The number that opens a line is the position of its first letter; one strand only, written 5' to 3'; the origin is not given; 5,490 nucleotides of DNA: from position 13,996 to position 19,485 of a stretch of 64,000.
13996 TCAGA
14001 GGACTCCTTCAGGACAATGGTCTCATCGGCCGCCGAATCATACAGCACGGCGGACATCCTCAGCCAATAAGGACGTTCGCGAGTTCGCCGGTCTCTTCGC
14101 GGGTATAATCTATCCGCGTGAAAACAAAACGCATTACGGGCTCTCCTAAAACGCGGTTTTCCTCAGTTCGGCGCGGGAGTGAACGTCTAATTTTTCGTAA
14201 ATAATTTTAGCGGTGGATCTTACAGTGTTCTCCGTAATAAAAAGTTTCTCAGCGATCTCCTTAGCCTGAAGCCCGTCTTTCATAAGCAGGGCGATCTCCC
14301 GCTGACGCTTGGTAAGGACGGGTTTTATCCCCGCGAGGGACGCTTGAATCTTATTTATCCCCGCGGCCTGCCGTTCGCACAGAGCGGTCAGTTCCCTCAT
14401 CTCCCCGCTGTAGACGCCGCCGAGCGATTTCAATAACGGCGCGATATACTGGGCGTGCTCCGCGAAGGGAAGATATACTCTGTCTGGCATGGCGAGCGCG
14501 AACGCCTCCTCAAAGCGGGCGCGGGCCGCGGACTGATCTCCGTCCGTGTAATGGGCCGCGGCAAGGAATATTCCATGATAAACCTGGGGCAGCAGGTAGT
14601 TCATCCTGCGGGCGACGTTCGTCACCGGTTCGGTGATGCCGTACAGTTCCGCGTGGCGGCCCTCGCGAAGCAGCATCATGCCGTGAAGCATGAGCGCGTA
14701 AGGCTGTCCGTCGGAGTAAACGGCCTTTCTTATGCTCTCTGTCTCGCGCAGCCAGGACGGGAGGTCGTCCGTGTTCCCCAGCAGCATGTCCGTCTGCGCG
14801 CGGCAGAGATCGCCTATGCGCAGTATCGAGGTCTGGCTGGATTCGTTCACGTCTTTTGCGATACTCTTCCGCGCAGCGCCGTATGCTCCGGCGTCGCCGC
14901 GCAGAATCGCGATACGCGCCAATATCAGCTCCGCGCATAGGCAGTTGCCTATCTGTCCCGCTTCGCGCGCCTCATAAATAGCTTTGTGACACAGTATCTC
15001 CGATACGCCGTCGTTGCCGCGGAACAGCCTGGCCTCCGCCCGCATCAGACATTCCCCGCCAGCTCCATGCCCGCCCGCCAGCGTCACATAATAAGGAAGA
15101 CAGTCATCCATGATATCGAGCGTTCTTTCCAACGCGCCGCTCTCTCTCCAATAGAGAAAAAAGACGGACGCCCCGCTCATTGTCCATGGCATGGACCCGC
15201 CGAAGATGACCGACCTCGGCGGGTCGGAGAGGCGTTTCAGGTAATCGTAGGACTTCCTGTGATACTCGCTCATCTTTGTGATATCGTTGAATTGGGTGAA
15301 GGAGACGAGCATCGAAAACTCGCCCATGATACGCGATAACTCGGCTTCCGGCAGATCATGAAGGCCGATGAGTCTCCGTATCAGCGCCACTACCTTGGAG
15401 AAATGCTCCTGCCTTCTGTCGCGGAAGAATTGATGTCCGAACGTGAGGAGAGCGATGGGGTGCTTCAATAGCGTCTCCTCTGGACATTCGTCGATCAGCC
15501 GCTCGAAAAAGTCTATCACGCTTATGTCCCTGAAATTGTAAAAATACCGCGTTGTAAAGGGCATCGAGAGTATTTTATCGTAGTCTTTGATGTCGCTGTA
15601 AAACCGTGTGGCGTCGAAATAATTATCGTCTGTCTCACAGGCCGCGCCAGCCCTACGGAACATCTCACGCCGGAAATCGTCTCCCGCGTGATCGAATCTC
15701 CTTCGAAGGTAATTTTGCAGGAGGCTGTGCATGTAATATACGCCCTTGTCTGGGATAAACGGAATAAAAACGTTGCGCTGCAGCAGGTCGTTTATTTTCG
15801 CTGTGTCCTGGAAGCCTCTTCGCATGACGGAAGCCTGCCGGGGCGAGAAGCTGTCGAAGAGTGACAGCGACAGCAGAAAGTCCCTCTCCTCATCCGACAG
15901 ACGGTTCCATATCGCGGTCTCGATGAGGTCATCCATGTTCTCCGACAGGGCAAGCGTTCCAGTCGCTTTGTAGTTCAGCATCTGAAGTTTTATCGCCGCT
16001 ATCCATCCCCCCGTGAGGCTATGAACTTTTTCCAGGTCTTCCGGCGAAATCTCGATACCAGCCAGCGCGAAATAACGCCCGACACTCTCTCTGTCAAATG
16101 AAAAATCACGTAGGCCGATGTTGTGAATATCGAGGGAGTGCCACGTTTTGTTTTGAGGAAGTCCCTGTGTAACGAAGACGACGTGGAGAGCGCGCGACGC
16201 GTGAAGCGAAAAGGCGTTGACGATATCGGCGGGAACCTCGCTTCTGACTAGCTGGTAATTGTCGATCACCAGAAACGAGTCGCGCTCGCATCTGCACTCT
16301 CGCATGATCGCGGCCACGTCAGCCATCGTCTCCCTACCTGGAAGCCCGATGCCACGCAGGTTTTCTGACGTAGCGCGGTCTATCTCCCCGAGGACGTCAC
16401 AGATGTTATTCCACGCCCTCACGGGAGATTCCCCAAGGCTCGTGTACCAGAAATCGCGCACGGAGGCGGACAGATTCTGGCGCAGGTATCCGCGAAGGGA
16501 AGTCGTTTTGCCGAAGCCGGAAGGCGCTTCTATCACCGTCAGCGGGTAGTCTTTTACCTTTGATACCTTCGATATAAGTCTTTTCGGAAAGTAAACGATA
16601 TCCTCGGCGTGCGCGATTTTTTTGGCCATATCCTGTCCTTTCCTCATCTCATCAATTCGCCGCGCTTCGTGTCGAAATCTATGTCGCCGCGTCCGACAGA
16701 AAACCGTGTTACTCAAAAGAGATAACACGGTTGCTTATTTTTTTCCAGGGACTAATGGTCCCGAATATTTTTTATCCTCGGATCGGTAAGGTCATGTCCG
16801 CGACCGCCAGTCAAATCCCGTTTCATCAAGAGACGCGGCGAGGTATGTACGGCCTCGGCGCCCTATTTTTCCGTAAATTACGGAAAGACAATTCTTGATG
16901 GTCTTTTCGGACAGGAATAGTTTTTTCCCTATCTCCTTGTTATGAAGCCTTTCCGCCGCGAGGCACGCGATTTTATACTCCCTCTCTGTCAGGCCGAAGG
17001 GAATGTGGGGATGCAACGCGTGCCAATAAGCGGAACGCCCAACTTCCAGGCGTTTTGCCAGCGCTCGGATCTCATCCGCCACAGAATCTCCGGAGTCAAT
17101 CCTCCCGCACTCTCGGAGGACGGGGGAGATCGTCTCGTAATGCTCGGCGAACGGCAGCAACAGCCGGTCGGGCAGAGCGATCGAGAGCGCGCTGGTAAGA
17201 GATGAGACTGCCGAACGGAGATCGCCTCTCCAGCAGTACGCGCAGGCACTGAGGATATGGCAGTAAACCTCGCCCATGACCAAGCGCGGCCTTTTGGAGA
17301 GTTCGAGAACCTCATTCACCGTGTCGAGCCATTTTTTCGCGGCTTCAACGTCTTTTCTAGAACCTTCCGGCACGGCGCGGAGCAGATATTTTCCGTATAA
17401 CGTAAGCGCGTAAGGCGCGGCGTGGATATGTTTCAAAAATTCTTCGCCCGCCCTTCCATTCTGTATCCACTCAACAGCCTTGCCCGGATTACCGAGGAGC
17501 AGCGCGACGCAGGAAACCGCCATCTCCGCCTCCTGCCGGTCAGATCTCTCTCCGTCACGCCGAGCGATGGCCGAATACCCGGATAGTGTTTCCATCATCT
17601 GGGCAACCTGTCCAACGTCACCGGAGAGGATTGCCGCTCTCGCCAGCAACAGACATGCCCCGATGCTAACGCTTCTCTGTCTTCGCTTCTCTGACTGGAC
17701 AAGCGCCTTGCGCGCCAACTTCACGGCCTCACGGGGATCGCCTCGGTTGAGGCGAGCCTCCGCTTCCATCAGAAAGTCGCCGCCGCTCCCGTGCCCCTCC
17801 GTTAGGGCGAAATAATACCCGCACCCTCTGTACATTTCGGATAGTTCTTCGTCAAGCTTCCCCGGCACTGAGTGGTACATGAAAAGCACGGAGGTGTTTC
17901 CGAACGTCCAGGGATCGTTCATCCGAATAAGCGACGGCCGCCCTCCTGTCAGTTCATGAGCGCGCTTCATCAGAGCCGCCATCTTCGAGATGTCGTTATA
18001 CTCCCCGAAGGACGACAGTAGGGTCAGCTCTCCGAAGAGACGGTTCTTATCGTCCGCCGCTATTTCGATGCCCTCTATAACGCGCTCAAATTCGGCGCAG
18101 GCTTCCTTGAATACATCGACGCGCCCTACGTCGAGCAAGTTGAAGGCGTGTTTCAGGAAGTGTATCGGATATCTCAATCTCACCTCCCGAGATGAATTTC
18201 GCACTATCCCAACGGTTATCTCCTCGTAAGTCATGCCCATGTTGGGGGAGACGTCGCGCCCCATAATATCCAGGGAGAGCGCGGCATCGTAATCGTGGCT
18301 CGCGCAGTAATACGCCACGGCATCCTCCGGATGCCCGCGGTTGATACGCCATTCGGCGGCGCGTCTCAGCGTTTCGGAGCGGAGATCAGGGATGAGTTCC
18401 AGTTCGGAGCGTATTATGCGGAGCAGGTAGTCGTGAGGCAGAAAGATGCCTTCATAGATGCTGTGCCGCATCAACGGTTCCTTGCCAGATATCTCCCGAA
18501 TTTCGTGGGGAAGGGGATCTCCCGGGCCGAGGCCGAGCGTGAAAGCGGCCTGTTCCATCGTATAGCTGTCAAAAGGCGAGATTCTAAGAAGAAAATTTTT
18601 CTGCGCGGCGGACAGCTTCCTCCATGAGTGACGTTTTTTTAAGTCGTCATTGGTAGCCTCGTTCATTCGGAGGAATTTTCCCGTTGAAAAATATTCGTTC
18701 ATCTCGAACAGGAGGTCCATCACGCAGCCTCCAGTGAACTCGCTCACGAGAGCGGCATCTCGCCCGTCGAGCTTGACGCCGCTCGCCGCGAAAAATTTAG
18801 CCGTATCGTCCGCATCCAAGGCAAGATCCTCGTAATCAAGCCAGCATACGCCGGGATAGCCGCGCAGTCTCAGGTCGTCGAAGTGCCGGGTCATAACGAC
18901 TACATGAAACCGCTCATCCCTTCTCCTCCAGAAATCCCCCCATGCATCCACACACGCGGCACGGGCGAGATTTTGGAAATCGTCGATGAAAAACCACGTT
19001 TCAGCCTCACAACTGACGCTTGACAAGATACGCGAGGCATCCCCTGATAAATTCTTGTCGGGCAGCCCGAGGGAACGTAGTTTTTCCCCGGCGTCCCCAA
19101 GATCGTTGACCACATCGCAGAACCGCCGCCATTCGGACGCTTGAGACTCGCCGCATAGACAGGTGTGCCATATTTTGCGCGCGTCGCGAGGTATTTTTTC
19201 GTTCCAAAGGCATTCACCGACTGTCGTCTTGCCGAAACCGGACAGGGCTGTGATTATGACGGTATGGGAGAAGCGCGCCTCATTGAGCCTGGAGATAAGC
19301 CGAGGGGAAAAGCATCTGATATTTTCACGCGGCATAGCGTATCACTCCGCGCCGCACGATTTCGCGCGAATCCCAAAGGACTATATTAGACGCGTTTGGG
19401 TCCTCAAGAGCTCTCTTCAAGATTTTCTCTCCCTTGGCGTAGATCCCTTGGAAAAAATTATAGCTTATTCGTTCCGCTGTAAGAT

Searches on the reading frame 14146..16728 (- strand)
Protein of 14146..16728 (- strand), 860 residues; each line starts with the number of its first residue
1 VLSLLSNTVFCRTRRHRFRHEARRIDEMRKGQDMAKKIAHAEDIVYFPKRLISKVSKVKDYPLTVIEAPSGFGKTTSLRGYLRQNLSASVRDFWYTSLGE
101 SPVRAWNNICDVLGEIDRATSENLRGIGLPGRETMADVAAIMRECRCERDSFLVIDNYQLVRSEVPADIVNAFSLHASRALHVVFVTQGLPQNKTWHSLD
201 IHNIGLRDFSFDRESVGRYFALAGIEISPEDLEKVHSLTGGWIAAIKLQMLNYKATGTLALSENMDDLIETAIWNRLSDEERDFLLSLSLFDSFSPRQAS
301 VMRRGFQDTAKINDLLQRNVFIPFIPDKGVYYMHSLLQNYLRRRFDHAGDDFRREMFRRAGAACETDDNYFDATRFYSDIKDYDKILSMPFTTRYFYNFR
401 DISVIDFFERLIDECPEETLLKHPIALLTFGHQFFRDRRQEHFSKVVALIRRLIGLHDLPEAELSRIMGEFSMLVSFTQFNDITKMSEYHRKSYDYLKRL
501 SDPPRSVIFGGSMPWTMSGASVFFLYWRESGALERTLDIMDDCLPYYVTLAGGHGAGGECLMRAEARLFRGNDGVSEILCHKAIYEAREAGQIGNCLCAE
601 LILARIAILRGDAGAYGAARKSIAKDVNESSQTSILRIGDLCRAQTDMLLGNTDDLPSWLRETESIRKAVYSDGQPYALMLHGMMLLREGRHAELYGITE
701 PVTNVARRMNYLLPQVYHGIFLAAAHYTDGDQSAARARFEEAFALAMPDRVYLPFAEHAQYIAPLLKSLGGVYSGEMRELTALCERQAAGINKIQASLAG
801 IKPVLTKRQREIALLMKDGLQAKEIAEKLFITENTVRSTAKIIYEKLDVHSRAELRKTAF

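Call 52: search_protein_families(library=pfam, proteins=[window:14146-16728:-], max_evalue=0.00001)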
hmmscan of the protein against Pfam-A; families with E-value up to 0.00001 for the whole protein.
window:14146-16728:- (860 aa): 2 families
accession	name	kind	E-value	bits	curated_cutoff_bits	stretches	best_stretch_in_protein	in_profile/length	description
PF00196.25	GerE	-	1.2e-13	50.9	23.5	1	804-855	2-53/57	Bacterial regulatory proteins, luxR family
PF13401.12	AAA_22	-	2.8e-06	28.1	27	1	63-187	7-122/130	AAA domain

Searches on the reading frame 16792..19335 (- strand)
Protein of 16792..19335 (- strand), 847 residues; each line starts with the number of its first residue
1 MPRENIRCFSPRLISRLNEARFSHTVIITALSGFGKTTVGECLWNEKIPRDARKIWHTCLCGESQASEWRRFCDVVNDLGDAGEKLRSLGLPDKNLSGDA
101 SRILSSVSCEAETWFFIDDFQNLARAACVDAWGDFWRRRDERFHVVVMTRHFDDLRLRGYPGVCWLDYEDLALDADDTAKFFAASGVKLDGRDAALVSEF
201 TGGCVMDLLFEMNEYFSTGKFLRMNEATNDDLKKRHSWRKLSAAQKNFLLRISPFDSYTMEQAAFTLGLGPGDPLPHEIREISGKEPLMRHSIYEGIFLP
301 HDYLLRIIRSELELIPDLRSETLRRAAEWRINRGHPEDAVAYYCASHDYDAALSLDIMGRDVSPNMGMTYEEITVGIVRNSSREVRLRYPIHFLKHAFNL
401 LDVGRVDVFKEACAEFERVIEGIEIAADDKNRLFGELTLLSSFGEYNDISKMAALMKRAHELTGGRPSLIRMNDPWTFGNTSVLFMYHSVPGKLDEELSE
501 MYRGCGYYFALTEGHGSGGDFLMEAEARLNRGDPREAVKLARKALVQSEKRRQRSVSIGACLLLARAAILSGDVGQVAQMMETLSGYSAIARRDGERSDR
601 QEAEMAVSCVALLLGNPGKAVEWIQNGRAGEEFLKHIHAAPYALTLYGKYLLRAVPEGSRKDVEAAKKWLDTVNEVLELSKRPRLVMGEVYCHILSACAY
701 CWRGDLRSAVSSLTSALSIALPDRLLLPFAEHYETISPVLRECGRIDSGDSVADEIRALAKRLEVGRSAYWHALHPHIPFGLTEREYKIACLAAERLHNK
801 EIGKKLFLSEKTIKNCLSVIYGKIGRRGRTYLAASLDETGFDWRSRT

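Call 24: search_protein_families(library=pfam, proteins=[window:16792-19335:-], max_evalue=1)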
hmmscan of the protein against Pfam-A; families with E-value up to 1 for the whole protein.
window:16792-19335:- (847 aa): 11 families
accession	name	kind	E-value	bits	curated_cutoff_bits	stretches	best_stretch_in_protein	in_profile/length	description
PF00196.25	GerE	-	9.5e-09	35.2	23.5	1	782-833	3-54/57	Bacterial regulatory proteins, luxR family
PF17874.7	TPR_MalT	-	9.2e-05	22.3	45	1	532-731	136-321/336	MalT-like TPR region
PF07721.20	TPR_4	-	0.0014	19.5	27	0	560-582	3-25/26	Tetratricopeptide repeat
PF07719.23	TPR_2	-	0.011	16.2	27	0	524-546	7-29/34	Tetratricopeptide repeat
PF13401.12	AAA_22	-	0.027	15.2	27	1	26-148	8-122/130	AAA domain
PF08280.17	HTH_Mga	-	0.045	14.2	23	1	791-818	14-41/59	M protein trans-acting positive regulator (MGA) HTH domain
PF14559.12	TPR_19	-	0.066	14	25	1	531-584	4-51/68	Tetratricopeptide repeat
PF13176.12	TPR_7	-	0.11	13.1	27.9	0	525-552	6-33/36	Tetratricopeptide repeat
PF05168.19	HEPN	-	0.18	12.5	22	0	536-612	33-109/117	HEPN domain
PF13428.12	TPR_14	-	0.23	12.7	23.5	0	524-548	7-31/44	Tetratricopeptide repeat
PF20720.3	nSTAND3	-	0.29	11.2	27.2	1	23-51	17-45/155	Novel STAND NTPase 3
